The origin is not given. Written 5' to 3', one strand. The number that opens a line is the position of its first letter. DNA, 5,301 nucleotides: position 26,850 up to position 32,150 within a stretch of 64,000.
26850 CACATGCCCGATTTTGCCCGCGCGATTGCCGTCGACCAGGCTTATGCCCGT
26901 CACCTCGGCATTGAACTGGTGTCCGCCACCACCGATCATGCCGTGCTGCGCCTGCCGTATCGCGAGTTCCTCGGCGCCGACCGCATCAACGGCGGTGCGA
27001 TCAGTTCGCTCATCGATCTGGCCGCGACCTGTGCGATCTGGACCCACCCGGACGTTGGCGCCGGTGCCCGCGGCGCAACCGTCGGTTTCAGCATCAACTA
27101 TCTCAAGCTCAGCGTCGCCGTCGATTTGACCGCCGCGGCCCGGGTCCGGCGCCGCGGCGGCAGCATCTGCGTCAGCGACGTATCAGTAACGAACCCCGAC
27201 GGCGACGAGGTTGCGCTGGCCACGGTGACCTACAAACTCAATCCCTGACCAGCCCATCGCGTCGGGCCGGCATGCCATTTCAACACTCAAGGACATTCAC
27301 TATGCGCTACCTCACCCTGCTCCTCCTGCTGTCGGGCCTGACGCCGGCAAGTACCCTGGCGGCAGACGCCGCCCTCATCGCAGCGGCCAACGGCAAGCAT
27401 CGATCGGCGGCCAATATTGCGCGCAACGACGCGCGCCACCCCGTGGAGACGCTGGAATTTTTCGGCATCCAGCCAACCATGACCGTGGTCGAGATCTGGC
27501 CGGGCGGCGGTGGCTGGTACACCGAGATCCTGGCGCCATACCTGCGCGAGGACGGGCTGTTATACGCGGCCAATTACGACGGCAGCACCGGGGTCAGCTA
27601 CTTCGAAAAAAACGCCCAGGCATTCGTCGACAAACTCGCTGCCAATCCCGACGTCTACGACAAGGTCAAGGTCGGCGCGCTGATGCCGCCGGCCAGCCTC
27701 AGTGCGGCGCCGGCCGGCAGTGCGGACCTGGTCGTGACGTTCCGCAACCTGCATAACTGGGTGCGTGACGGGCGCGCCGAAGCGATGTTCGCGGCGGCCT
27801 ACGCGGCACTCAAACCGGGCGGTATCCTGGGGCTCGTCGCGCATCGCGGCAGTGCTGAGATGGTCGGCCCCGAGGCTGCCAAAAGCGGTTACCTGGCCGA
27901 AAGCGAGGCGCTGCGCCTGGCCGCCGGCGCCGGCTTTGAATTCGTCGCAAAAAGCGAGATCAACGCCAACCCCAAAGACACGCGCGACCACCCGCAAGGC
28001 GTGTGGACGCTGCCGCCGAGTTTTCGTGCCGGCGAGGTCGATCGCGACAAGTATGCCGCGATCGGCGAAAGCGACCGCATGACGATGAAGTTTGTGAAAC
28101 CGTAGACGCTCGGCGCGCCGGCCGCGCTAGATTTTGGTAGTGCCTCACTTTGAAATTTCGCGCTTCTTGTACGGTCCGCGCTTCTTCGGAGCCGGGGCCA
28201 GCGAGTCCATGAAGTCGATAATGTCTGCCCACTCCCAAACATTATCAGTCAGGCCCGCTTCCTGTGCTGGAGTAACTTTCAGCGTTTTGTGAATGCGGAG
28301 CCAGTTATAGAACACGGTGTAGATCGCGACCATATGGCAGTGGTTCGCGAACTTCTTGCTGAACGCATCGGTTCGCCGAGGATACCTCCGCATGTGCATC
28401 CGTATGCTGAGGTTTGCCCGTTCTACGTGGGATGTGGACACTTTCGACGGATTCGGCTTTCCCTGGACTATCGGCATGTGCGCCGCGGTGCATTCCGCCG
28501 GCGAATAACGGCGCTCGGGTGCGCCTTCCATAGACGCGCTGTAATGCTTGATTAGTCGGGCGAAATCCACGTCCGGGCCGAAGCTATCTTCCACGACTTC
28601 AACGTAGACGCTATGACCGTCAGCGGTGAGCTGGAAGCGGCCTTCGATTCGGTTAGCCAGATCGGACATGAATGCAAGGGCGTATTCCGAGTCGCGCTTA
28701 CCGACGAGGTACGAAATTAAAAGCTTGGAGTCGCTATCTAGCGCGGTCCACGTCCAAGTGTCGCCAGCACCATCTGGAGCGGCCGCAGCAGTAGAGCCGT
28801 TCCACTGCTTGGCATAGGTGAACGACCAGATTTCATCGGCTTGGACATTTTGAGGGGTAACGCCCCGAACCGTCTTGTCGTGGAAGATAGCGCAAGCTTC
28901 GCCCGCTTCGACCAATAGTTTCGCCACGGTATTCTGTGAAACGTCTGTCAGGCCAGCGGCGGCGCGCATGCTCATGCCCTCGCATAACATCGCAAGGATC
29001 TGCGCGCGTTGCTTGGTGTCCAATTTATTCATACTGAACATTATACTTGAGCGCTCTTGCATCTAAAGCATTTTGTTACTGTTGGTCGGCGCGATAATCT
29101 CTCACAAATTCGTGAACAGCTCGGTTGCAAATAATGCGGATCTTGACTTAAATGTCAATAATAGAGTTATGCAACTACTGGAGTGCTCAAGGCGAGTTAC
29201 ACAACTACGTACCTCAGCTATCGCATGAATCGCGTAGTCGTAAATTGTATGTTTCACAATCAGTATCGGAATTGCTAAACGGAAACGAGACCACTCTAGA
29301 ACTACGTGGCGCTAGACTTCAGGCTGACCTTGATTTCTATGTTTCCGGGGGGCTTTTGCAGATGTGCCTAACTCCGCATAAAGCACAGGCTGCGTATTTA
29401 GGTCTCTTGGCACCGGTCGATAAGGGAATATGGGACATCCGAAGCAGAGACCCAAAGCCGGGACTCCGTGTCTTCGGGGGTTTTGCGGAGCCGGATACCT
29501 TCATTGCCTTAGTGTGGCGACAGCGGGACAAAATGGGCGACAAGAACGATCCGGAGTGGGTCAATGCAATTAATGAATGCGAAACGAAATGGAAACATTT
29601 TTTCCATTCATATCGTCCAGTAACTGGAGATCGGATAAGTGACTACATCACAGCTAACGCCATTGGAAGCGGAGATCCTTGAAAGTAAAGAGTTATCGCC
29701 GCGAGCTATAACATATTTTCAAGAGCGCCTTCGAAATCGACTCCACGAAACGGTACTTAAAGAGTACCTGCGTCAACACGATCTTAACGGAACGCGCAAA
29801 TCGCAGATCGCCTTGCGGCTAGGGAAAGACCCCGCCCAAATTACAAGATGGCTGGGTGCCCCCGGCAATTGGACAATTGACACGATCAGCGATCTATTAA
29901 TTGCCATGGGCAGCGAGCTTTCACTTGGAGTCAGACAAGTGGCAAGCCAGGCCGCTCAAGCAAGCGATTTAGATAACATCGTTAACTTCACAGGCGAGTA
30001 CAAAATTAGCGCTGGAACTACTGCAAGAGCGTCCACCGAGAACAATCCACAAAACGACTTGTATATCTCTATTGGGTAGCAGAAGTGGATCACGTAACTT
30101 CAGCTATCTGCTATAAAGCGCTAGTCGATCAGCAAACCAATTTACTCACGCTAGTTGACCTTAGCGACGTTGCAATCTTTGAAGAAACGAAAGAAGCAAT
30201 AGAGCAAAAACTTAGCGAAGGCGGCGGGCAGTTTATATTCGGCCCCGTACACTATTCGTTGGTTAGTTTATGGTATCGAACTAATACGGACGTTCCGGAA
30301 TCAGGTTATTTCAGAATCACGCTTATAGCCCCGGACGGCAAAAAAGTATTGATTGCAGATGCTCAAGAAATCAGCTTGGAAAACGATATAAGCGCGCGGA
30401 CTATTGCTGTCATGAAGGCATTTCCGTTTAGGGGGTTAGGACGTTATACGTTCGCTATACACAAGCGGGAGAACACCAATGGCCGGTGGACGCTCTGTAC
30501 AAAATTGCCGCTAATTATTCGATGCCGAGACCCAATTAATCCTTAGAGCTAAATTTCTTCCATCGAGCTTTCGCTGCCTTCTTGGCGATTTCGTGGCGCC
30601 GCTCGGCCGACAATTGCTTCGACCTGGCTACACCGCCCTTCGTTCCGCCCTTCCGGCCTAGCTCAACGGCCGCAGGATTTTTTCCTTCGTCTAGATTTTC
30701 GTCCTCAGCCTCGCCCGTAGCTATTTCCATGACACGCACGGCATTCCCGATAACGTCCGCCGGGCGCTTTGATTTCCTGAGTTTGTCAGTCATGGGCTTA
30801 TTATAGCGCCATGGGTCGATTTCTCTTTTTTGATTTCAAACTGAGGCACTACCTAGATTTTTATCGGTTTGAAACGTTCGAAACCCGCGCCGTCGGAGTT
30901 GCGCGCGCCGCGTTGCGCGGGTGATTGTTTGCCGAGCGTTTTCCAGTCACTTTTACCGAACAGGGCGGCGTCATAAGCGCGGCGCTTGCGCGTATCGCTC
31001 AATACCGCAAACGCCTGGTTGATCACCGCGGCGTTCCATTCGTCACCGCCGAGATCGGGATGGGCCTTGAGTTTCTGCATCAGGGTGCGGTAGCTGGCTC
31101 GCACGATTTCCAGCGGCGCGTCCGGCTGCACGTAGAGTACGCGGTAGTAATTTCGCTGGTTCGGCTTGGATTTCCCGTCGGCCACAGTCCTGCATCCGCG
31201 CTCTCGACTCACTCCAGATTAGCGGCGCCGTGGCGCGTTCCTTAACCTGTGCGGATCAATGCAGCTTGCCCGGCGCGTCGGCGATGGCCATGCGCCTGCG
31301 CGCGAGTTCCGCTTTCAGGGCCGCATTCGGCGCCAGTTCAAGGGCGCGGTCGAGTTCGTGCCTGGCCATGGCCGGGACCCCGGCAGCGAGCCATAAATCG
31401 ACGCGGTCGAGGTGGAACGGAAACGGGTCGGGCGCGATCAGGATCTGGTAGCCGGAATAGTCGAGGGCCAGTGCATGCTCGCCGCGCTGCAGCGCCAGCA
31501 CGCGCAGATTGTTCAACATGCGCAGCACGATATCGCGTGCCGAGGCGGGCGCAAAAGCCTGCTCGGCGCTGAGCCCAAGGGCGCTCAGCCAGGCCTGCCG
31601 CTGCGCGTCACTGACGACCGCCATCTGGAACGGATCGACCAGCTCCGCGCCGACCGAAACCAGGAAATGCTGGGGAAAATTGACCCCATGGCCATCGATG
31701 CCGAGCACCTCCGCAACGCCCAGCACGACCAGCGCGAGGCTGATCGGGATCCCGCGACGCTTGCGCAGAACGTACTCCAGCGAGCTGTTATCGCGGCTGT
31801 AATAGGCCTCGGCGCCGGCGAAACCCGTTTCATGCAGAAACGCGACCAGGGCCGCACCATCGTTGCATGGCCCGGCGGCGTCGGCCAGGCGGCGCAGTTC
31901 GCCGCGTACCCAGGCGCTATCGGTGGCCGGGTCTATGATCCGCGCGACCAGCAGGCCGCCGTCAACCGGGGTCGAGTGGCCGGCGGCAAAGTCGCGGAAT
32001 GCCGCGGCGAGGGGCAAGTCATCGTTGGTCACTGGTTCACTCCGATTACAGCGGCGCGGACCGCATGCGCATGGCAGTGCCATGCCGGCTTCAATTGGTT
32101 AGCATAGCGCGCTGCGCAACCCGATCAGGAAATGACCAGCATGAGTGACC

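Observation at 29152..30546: Three co-directional passenger ORFs (unknown / XRE-HTH / unknown): candidate novel toxin-antitoxin or defence-like module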

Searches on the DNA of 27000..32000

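Call 93: search_rna_families(source=window, start=27000, end=32000, threshold=evalue, max_evalue=0.1)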
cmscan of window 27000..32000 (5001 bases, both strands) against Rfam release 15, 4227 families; matches with E-value up to 0.1: 0.
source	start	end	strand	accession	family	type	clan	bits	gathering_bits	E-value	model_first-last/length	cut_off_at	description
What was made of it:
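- Tried and rejected: Rfam found nothing in 27000-32000 (call 93).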

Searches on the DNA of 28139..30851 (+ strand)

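Call 22: search_dna_similar(query=window:28139-30851:+, collection=plasmids, mode=distant, max_rows=15)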
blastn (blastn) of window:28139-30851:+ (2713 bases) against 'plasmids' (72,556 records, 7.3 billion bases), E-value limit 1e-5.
Records with a match: 3; places in all: 3; records where one place covers at least 80% of the query: 0.
Best place of each record, by identity: 60-80% 3.
By first word of the organism name: Mesorhizobium 2; Acidiphilium 1.
By predicted mobility (MOB-suite, as given by PLSDB): non-mobilizable 2; conjugative 1.
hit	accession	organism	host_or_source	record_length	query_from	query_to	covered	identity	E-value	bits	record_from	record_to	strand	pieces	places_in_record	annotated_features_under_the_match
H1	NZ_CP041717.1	Acidiphilium multivorum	Cell culture,activated sludge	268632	476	873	15%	65.5%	5e-16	95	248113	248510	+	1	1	IS1 family transposase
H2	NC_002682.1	Mesorhizobium japonicum MAFF 303099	-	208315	521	700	7%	74.7%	4e-23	119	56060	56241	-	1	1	none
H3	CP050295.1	Mesorhizobium loti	Oxytropis kamtschatica,cell ...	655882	521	700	7%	72.8%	9e-19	104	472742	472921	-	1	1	IS1 family transposase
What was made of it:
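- Tried and rejected: Nucleotide similarity of the whole element to plasmids matched only the transposase gene (call 22).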

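Call 23: get_annotated_region(hit=H1, flank=4000)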
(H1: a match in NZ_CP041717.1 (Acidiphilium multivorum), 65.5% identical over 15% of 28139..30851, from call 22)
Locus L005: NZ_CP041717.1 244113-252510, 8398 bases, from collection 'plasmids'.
description: Acidiphilium multivorum strain JZ-6 plasmid unnamed1, complete sequence
organism: Acidiphilium multivorum (NCBI taxid 62140)
taxonomy: Bacteria; Pseudomonadota; Alphaproteobacteria; Rhodospirillales; Acetobacteraceae; Acidiphilium; Acidiphilium multivorum
host: -; source: Cell culture,activated sludge; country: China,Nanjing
typing (MOB-suite, as given by PLSDB): non-mobilizable; mating-pair formation MPF_I
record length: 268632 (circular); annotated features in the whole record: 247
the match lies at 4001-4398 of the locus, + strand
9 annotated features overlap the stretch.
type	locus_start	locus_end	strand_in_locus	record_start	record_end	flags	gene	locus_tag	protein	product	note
CDS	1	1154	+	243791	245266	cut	-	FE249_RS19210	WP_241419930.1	AAA family ATPase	-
CDS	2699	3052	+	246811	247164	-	-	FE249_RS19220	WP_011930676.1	MbcA/ParS/Xre antitoxin family protein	-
CDS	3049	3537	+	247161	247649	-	-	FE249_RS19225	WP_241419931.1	RES domain-containing protein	-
CDS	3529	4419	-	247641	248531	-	-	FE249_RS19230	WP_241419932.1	IS1 family transposase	-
CDS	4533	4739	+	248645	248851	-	-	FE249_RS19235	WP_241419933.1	hypothetical protein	-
CDS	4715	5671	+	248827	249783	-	-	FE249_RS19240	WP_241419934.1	hypothetical protein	-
CDS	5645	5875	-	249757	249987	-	-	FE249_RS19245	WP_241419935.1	hypothetical protein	-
CDS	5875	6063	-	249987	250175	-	-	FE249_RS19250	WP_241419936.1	hypothetical protein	-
CDS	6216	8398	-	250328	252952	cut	-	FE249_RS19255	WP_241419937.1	sigma factor-like helix-turn-helix DNA-binding protein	GO:0006352 - DNA-templated transcription initiation [Evidence IEA]; GO:0006355 - regulation of DNA-templated ...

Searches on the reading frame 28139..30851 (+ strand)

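Call 70: search_protein_families(library=pfam, proteins=[L005:4715-5671:+], max_evalue=0.01)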
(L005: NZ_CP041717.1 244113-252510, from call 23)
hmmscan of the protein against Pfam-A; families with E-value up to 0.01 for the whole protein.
L005:4715-5671:+ (318 aa): 2 families
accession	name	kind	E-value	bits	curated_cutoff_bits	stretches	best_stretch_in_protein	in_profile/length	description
PF01972.22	SDH_protease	-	3e-21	76.1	31.3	1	28-256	35-244/286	ClpP-like SDH-type serine proteinase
PF25145.1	NfeD1b_N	-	4.3e-06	26.9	40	1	87-145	37-94/189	NfeD1b, N-terminal domain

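Call 106: search_protein_families(library=padloc, proteins=[L005:4715-5671:+, L005:4533-4739:+], max_evalue=0.001)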
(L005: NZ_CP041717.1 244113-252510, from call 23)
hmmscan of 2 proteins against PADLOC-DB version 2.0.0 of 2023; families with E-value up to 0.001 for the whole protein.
L005:4715-5671:+ (318 aa): 0 families

L005:4533-4739:+ (68 aa): 0 families
